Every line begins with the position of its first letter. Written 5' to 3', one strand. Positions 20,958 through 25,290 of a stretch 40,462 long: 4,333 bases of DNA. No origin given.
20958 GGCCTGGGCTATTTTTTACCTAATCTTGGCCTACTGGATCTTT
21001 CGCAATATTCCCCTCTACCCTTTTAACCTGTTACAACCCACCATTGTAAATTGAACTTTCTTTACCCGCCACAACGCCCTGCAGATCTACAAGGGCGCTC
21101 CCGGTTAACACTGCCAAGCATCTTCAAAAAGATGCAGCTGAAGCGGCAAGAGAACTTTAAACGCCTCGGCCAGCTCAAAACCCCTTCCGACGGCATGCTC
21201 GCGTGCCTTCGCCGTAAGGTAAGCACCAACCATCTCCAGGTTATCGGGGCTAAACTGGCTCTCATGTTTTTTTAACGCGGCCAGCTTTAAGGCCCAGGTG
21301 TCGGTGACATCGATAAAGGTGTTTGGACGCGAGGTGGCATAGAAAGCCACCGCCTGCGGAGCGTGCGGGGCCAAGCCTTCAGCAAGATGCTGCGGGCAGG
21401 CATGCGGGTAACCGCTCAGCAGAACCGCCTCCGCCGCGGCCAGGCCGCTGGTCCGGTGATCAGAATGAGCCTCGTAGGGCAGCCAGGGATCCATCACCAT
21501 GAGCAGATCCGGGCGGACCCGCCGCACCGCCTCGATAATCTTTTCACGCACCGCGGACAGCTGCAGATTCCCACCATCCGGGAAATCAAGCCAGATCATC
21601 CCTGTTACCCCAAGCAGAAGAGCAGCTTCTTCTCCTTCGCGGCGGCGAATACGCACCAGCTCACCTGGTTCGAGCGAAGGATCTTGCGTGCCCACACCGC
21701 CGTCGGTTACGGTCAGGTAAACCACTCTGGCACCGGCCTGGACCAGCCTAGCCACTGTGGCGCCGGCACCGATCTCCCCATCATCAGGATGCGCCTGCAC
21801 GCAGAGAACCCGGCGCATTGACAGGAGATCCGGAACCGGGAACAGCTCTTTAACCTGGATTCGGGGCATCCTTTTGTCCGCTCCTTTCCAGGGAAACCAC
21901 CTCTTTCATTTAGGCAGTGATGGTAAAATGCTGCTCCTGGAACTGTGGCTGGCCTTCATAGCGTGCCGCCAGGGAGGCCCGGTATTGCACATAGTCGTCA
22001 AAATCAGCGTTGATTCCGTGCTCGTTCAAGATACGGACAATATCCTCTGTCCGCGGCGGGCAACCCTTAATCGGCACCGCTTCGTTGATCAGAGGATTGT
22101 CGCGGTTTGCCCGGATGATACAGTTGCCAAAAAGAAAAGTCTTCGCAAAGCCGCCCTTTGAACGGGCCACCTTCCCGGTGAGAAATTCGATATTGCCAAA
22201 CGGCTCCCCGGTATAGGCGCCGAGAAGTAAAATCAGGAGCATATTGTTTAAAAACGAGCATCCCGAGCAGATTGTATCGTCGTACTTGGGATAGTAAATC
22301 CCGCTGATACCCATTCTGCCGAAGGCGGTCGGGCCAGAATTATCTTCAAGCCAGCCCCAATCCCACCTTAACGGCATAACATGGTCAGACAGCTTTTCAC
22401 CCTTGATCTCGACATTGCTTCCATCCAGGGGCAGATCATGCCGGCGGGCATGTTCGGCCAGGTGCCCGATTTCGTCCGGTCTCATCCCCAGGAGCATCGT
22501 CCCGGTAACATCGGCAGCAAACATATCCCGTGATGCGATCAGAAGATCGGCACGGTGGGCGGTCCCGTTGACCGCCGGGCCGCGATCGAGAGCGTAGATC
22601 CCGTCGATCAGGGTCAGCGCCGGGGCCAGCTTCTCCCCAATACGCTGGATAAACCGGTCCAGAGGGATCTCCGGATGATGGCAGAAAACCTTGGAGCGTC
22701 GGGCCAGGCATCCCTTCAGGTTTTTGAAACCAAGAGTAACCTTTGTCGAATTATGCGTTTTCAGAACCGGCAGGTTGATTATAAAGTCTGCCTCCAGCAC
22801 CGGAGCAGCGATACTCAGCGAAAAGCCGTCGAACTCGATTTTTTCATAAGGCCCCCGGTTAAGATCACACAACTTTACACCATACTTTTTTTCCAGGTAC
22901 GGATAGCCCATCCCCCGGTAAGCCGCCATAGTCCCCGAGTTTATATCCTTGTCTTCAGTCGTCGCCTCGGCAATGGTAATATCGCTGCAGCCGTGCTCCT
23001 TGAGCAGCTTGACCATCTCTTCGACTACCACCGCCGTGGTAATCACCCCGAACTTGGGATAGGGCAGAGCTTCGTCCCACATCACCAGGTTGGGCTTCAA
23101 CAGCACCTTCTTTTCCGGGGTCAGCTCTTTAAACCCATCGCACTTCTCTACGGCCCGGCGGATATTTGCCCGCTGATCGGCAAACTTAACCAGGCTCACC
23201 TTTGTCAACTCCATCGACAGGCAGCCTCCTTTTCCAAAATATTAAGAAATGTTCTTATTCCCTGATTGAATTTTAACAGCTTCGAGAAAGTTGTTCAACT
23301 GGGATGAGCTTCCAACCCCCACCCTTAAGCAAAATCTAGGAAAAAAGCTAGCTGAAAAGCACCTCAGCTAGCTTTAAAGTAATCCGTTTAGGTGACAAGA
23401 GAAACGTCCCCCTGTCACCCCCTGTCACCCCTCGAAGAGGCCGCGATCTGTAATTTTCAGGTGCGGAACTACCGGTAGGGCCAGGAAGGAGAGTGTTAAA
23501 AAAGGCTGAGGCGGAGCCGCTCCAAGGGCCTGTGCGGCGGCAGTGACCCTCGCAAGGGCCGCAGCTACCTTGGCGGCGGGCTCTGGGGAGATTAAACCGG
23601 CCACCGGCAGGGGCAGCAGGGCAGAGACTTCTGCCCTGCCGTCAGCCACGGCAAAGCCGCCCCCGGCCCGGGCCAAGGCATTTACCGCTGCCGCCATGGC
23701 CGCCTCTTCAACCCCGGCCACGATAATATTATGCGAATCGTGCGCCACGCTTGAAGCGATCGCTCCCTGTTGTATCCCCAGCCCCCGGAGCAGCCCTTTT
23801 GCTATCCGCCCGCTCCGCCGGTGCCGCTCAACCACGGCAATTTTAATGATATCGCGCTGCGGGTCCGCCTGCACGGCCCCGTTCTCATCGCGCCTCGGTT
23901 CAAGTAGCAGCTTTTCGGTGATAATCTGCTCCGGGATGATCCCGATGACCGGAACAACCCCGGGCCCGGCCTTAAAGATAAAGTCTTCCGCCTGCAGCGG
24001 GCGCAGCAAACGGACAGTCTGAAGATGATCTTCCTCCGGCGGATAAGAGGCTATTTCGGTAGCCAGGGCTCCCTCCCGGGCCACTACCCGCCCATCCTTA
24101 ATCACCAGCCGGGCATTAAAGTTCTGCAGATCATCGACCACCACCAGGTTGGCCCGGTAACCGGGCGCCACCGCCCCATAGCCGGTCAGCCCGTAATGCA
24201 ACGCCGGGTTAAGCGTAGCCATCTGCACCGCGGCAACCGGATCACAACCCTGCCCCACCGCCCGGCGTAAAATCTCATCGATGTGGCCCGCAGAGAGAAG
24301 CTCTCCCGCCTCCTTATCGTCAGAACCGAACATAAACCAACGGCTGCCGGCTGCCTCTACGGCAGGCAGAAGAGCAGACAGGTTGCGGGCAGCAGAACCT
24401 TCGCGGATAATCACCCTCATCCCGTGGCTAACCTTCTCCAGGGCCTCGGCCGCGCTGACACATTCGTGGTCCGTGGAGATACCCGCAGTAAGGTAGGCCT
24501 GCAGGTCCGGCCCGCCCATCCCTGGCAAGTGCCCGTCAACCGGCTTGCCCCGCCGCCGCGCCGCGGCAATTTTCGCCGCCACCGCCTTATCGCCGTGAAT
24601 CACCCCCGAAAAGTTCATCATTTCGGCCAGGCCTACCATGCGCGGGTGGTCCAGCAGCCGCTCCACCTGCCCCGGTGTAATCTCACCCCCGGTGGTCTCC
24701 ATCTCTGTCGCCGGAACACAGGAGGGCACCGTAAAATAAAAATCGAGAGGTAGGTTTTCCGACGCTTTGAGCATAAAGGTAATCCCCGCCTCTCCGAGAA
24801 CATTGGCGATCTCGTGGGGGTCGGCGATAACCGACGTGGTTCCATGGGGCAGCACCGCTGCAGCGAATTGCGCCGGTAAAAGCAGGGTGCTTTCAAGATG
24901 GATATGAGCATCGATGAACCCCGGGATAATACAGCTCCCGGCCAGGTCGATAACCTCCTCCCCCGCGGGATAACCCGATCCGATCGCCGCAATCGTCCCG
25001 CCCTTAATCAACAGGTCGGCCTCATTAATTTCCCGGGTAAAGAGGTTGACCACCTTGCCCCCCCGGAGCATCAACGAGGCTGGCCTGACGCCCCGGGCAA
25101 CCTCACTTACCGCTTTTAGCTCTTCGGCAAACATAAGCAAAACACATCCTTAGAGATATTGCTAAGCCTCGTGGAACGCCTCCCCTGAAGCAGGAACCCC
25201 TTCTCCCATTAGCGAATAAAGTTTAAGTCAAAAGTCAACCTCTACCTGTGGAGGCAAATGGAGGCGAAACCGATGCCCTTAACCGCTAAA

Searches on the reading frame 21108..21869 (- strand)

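Call 100: search_protein_families(library=pfam, proteins=[window:21108-21869:-], max_evalue=0.00001)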
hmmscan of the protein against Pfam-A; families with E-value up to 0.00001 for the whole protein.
window:21108-21869:- (254 aa): 1 family
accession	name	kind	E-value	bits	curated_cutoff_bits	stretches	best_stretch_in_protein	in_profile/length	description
PF02585.22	PIG-L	-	5.2e-29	101.8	28.2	1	22-148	1-128/129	GlcNAc-PI de-N-acetylase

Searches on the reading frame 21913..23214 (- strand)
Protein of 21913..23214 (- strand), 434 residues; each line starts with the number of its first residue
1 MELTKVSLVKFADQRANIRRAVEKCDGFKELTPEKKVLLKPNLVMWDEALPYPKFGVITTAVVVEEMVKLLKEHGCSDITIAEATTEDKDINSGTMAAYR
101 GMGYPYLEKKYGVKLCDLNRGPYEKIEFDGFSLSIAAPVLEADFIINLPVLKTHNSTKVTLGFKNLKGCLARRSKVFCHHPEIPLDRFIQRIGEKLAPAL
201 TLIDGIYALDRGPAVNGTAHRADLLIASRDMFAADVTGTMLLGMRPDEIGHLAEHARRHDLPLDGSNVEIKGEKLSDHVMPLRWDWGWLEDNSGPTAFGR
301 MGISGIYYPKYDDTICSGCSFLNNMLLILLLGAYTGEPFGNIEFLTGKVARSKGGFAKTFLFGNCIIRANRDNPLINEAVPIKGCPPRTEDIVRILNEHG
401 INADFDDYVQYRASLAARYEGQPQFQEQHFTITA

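Call 100: search_protein_families(library=pfam, proteins=[window:21913-23214:-], max_evalue=0.00001)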
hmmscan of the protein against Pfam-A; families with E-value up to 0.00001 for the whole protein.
window:21913-23214:- (434 aa): 1 family
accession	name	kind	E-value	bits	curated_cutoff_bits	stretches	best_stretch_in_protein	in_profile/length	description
PF04015.17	DUF362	-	1.7e-40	139.7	24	1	37-238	1-198/200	Domain of unknown function (DUF362)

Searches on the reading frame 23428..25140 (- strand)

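Call 100: search_protein_families(library=pfam, proteins=[window:23428-25140:-], max_evalue=0.00001)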
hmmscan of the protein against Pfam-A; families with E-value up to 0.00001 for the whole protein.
window:23428-25140:- (571 aa): 3 families
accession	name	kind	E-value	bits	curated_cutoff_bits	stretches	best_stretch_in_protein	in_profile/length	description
PF13382.11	Adenine_deam_C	-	1.6e-59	200.6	27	1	405-570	1-164/169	Adenine deaminase C-terminal domain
PF01979.26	Amidohydro_1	-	8.8e-45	153.9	25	1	71-353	2-345/345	Amidohydrolase family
PF07969.17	Amidohydro_3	-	2.6e-14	54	29.7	0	303-354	411-472/472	Amidohydrolase family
